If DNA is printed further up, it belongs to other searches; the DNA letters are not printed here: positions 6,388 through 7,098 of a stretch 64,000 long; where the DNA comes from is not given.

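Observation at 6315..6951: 22-bp-spaced iteron-like palindromic repeats upstream of a small winged-helix protein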

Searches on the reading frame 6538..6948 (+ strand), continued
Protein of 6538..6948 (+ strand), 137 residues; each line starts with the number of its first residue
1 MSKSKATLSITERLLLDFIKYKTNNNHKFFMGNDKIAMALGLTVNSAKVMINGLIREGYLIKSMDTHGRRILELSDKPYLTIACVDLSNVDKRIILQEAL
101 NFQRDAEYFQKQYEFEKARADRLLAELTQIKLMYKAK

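Call 32: fold_search(model_id=the predicted structure, library=pdb)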
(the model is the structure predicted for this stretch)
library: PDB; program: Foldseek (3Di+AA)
matches with E <= 10: 1872; with E <= 0.001: 3
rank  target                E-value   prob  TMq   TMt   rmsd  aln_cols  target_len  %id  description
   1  3cta                  4.1e-04  1.00  0.43  0.32   1.6        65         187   23  Crystal structure of riboflavin kinase from Thermoplasma acidophilum (released 2008-04-29)
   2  3eco_A                6.1e-04  1.00  0.42  0.42  11.4       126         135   15  Crystal structure of MepR, a transcription regulator of the Staphylococcus aureus multidrug efflux pump MepA (released 2009-02-10)
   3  9e8g_a                8.4e-04  1.00  0.36  0.15  11.6        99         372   16  Nub1/Fat10-processing human 26S proteasome bound to Txnl1 with Rpt5 at top of spiral staircase (released 2024-12-04)
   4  5trd_B                1.1e-03  1.00  0.40  0.26   2.7        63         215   24  Structure of RbkR (Riboflavin Kinase) from Thermoplasma acidophilum determined in complex with CTP and its cognate DNA (released 2016-11-23)
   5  4l9j_A                1.1e-03  1.00  0.44  0.44  10.4       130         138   15  Crystal structure of S. aureus MepR in DNA-binding conformation (released 2013-09-11)
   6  4ld5_A                1.1e-03  1.00  0.41  0.40   8.9       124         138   14  Crystal structure of MepR Q18P mutant from multidrug resistant S. aureus clinical isolate (released 2013-09-11)
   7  5jls                  1.3e-03  1.00  0.43  0.44  11.2       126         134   20  Crystal Structure of Adhesin competence repressor (AdcR) from Streptococcus pyogenes (C-terminally His tagged) (released 2017-05-03)
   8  5fb2_A                1.5e-03  1.00  0.43  0.43  13.0       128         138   15  S. aureus MepR F27L Mutant bound to oligodeoxyribonucleotide (released 2016-12-14)
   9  1s3j_A                2.1e-03  1.00  0.44  0.42   6.6       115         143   16  X-ray crystal structure of YusO protein from Bacillus subtilis (released 2004-04-13)
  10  4pql_A                2.2e-03  1.00  0.42  0.43   6.5       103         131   20  N-Terminal domain of DNA binding protein (released 2014-06-11)
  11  5trd_A                2.4e-03  1.00  0.41  0.26   2.6        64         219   23  Structure of RbkR (Riboflavin Kinase) from Thermoplasma acidophilum determined in complex with CTP and its cognate DNA (released 2016-11-23)
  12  4pt7_B                2.5e-03  1.00  0.44  0.46   6.3       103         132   21  Structure of initiator (released 2014-06-25)
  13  5ffx_D                2.5e-03  1.00  0.43  0.43  11.0       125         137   14  S. aureus MepR G34K Mutant (released 2016-12-21)
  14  9u4m_a                2.7e-03  1.00  0.37  0.17   9.9       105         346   17  Focused refinement of 19S in the substrate-engaged human 26S proteasome bound to midnolin with RPT6 at top of spiral s (released 2026-03-25)
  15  5jlu                  2.9e-03  1.00  0.45  0.45  10.9       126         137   19  Crystal Structure of Adhesin competence repressor (AdcR) from Streptococcus pyogenes (released 2017-05-03)
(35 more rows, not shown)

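Call 35: search_protein_families(library=pfam, proteins=[L006:8491-9798:+, L028:10691-11983:+, L031:10673-12040:+, L029:4896-5516:+, L018:8741-9487:+, L006:692-1126:-, L006:66-614:-, L018:16911-18551:+, L006:4298-4756:-, L029:11705-12124:+], max_evalue=0.01)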
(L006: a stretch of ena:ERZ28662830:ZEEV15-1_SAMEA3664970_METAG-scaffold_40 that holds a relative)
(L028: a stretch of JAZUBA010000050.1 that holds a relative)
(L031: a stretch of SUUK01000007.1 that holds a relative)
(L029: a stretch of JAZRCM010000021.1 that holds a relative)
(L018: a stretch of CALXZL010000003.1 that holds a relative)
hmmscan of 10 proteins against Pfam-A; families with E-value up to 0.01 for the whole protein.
L006:8491-9798:+ (436 aa): 1 family
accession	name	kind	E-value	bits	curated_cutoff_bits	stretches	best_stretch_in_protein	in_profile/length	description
PF05929.16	Phage_GPO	-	0.0061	16.6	33.6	0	145-221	170-245/268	Phage capsid scaffolding protein (GPO) serine peptidase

L028:10691-11983:+ (431 aa): 0 families

L031:10673-12040:+ (456 aa): 2 families
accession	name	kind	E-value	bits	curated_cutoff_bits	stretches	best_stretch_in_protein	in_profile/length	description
PF07661.19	MORN_2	-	5.5e-30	100.3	29.6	6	183-202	3-22/22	MORN repeat variant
PF22648.2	SET7_N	-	0.0042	17.3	27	0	128-164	1-37/74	Histone H3 K4-specific methyltransferase SET7 N-terminal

L029:4896-5516:+ (207 aa): 1 family
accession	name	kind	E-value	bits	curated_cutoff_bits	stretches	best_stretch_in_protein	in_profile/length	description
PF02661.23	Fic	-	8.1e-14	52.7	24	1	46-129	6-92/93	Fic/DOC family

L018:8741-9487:+ (249 aa): 3 families
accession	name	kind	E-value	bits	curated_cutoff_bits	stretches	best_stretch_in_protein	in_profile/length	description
PF03959.19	FSH1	-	1e-05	25.8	21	1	134-220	103-183/211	Serine hydrolase (FSH1)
PF00561.26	Abhydrolase_1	-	0.00015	22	25.8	1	104-174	41-110/245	alpha/beta hydrolase fold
PF02089.21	Palm_thioest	-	0.0096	16.1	26.8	0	129-167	70-109/254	Palmitoyl protein thioesterase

L006:692-1126:- (145 aa): 0 families

L006:66-614:- (183 aa): 0 families

L018:16911-18551:+ (547 aa): 2 families
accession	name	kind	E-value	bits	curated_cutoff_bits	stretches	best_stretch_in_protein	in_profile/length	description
PF07508.19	Recombinase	-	1.4e-13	51.3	21.1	1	179-263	3-100/102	Recombinase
PF00239.26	Resolvase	-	3.5e-13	50.3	23.3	1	3-152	1-144/145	Resolvase, N terminal domain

L006:4298-4756:- (153 aa): 0 families

L029:11705-12124:+ (140 aa): 1 family
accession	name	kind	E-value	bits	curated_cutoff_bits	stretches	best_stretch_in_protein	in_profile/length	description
PF20331.3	DUF6626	-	5.6e-08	33.6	27.3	1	58-116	4-62/96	Family of unknown function (DUF6626)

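Call 36: search_dna_similar(query=window:6538-6948:+, collection=plasmids, mode=protein, max_evalue=0.01)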
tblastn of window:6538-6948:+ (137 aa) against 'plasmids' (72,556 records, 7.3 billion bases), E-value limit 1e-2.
No match.

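Call 37: search_dna_similar(query=window:6538-6948:+, collection=phages, mode=protein, max_evalue=0.01)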
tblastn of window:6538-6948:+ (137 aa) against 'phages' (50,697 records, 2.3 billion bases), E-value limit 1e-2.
No match.

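Call 38: find_encoding_contigs(protein=P0143, flank=10000, max_places=3)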
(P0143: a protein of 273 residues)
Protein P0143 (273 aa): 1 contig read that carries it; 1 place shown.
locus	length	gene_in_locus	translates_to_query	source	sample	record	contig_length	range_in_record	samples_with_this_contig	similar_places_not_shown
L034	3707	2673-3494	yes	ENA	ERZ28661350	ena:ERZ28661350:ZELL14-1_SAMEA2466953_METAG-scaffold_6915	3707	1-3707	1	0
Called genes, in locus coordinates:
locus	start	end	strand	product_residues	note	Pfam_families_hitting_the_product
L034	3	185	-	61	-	?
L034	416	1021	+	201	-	PF00239:Resolvase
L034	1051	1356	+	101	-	-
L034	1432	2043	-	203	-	PF00023:Ank (faint), PF13606:Ank_3 (faint), PF12796:Ank_2, PF13637:Ank_4 (faint)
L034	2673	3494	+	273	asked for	PF13730:HTH_36 (faint)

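Call 39: find_encoding_contigs(protein=P0122, flank=10000, max_places=3)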
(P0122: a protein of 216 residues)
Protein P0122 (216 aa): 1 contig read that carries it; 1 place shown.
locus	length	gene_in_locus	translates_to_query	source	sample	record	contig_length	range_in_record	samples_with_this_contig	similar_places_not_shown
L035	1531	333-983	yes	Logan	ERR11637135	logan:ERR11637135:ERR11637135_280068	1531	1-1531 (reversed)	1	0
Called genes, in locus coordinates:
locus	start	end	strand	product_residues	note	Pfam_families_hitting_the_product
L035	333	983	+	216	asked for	-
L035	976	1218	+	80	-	-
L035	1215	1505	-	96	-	PF12599:DUF3768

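Call 42: search_protein_families(library=phrogs, proteins=[window:6538-6948:+, P0143, P0122, P0149, P0173], max_evalue=1)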
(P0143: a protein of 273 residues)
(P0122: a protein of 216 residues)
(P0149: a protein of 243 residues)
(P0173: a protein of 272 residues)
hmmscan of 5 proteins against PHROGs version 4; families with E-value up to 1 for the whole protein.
window:6538-6948:+ (137 aa): 5 families
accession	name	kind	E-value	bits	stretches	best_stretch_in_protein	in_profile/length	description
phrog_270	-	DNA, RNA and nucleotide metabolism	0.00045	20.7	1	5-70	42-107/383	replication initiation protein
phrog_345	-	DNA, RNA and nucleotide metabolism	0.011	16.4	1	11-81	46-118/297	replication initiation O-like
phrog_33381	-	unknown function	0.017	16.2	1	81-112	8-39/45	-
phrog_8852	-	unknown function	0.022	15.7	1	33-102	17-85/108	-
phrog_678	-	DNA, RNA and nucleotide metabolism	0.19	12.2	1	8-71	48-126/346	replication initiation O-like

P0143 (273 aa): 5 families
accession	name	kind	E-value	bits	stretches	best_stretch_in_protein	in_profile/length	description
phrog_345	-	DNA, RNA and nucleotide metabolism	0.0036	18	1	8-147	44-137/297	replication initiation O-like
phrog_31758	-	unknown function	0.0046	17.6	1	19-109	53-141/192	-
phrog_21584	-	unknown function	0.012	16.6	1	8-88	39-118/162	-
phrog_270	-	DNA, RNA and nucleotide metabolism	0.02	15.2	1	5-91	43-127/383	replication initiation protein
phrog_10127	-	unknown function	0.18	13.3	1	82-145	17-78/103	-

P0122 (216 aa): 14 families
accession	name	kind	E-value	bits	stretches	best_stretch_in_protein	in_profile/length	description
phrog_678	-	DNA, RNA and nucleotide metabolism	0.00042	21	1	13-125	54-177/346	replication initiation O-like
phrog_5666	-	unknown function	0.00084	20.3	1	148-205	3-60/75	-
phrog_270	-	DNA, RNA and nucleotide metabolism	0.022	15.2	1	5-87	42-121/383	replication initiation protein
phrog_8369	-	other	0.048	14.7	1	94-173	62-149/192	hol-like chemotaxis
phrog_11728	-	unknown function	0.057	15.2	1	92-159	23-91/103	-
phrog_8804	-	unknown function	0.12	13.5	0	88-125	69-106/143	-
phrog_19043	-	unknown function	0.27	12.7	1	119-174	30-81/99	-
phrog_37588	-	unknown function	0.35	12.2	1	150-187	5-43/79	-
phrog_89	-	lysis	0.37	11.7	1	117-185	22-90/143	Rz-like spanin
phrog_6440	-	unknown function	0.47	11.4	1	98-176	29-107/186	-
phrog_4949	-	unknown function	0.56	10.3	1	85-206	138-256/447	-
phrog_19938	-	unknown function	0.68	10.6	0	111-129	26-44/55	-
phrog_25820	-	lysis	0.97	9.8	1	92-202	44-146/265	endolysin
phrog_1244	-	unknown function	0.98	9.8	0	116-175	25-84/157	-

P0149 (243 aa): 9 families
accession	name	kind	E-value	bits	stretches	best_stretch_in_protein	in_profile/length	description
phrog_428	-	DNA, RNA and nucleotide metabolism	0.0055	16.9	1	6-75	101-170/455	replication initiation protein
phrog_8102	-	DNA, RNA and nucleotide metabolism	0.013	15.6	1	5-86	29-114/337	replication initiation protein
phrog_6136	-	unknown function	0.046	14.7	1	117-153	39-75/120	-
phrog_391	-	DNA, RNA and nucleotide metabolism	0.074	13.7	1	27-149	32-118/298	replication initiation O-like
phrog_19658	-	DNA, RNA and nucleotide metabolism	0.094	13.2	1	9-104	16-105/283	replication initiation protein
phrog_11220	-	unknown function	0.12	13.5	1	76-146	48-118/121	-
phrog_2498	-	unknown function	0.14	13.4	0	55-109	93-140/149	-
phrog_18102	-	unknown function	0.18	13.2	1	93-146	8-61/123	-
phrog_18987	-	unknown function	0.34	11.3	0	103-165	14-75/269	-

P0173 (272 aa): 6 families
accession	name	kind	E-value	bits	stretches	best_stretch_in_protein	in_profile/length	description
phrog_8102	-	DNA, RNA and nucleotide metabolism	0.0012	18.9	1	3-76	27-104/337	replication initiation protein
phrog_11130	-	unknown function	0.027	15.6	1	113-170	48-103/121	-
phrog_12560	-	unknown function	0.038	15.3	1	52-122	25-95/146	-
phrog_1686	-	tail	0.084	11.6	1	87-250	571-737/1224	tail length tape measure protein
phrog_26599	-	unknown function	0.11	13.5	1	108-134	11-37/81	-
phrog_11064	-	unknown function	0.31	12.6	1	230-265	22-57/109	-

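Call 43: search_solved_structures(query=A1, max_evalue=10)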
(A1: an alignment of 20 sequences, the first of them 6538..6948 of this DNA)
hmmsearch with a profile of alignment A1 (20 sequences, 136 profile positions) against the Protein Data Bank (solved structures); distinct sequences matched with E-value up to 10: 7.
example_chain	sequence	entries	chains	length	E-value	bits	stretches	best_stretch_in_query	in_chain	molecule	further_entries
7obi_A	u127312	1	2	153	0.014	18.4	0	101-124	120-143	CTPR-rv4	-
3boq_A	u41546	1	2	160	0.031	17.3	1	34-75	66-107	Transcriptional regulator, MarR family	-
3cta_A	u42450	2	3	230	0.13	15.3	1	24-90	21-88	Riboflavin kinase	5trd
6l0o_A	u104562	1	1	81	0.17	14.9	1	1-63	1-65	DNA helicase MCM8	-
9oij_A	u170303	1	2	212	0.55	13.3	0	27-62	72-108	HepS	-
9oik_A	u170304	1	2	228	0.6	13.1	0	27-62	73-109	HepS-H105A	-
6jbx_A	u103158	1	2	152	0.75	12.8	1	37-75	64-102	Fatty acid biosynthesis transcriptional regulator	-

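Call 48: find_encoding_contigs(protein=P0173, flank=10000, max_places=3)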
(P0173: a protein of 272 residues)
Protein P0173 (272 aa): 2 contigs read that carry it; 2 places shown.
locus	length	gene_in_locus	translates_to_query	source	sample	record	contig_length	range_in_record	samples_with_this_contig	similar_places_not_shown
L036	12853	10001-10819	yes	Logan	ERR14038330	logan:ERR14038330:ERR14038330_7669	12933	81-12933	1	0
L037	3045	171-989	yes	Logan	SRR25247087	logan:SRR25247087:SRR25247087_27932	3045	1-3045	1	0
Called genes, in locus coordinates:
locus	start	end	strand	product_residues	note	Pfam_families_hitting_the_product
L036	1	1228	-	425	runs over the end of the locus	PF00012:HSP70, PF06723:MreB_Mbl, PF00012:HSP70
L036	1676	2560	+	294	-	PF01625:PMSR, PF01641:SelR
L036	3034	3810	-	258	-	PF00535:Glycos_transf_2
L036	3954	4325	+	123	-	PF00462:Glutaredoxin (weak), PF03960:ArsC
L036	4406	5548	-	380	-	PF00437:T2SSE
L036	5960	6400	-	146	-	-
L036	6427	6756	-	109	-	PF12599:DUF3768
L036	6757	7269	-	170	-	PF13606:Ank_3 (faint), PF12796:Ank_2, PF13857:Ank_5, PF13637:Ank_4 (weak), PF12796:Ank_2, PF13857:Ank_5, PF00023:Ank (weak), PF13637:Ank_4 (weak)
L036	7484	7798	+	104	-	-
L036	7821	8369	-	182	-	PF13857:Ank_5 (faint), PF12796:Ank_2, PF13637:Ank_4 (faint), PF00023:Ank (faint), PF12796:Ank_2, PF13606:Ank_3 (faint)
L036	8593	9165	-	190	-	PF00023:Ank (faint), PF12796:Ank_2, PF13637:Ank_4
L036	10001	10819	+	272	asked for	-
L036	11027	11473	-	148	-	-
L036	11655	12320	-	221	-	-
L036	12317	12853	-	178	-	?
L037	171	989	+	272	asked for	-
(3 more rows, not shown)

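Call 49: find_encoding_contigs(protein=P0132, flank=10000, max_places=3)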
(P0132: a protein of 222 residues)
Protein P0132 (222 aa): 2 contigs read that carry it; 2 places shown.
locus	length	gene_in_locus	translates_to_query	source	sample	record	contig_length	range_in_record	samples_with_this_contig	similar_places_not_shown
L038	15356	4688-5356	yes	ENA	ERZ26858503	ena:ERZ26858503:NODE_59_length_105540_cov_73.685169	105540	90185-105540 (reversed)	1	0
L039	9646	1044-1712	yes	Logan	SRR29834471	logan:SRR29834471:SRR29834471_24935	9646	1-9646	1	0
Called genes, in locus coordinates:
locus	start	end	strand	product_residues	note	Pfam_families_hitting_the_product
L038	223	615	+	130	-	PF13673:Acetyltransf_10, PF00583:Acetyltransf_1, PF13508:Acetyltransf_7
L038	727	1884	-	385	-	PF20731:RE_NgoFVII_C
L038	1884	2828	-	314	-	PF00145:DNA_methylase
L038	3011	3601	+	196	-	PF00239:Resolvase, PF02796:HTH_7 (weak)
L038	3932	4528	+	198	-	PF00589:Phage_integrase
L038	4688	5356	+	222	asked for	-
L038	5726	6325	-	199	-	PF00239:Resolvase, PF02796:HTH_7 (weak)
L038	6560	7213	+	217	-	-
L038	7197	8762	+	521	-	PF02384:N6_Mtase (faint), PF07669:Eco57I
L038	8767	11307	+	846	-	PF10544:T5orf172, PF04851:ResIII (faint)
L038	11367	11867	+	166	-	-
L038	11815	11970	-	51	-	-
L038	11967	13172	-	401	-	PF00589:Phage_integrase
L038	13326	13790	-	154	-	PF00380:Ribosomal_S9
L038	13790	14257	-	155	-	PF00572:Ribosomal_L13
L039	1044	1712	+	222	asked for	-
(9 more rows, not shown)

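Call 63: find_related_loci(query=A3, collection=viral_contigs, flank=10000)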
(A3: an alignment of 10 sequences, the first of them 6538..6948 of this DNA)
Query A3 (137 aa) in viral_contigs; peptide patterns used: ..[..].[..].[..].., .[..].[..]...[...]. (x = any residue, [..] = any of these).
22 stretches matched a pattern, but none encodes a relative of the query by tblastn (E <= 1e-3).
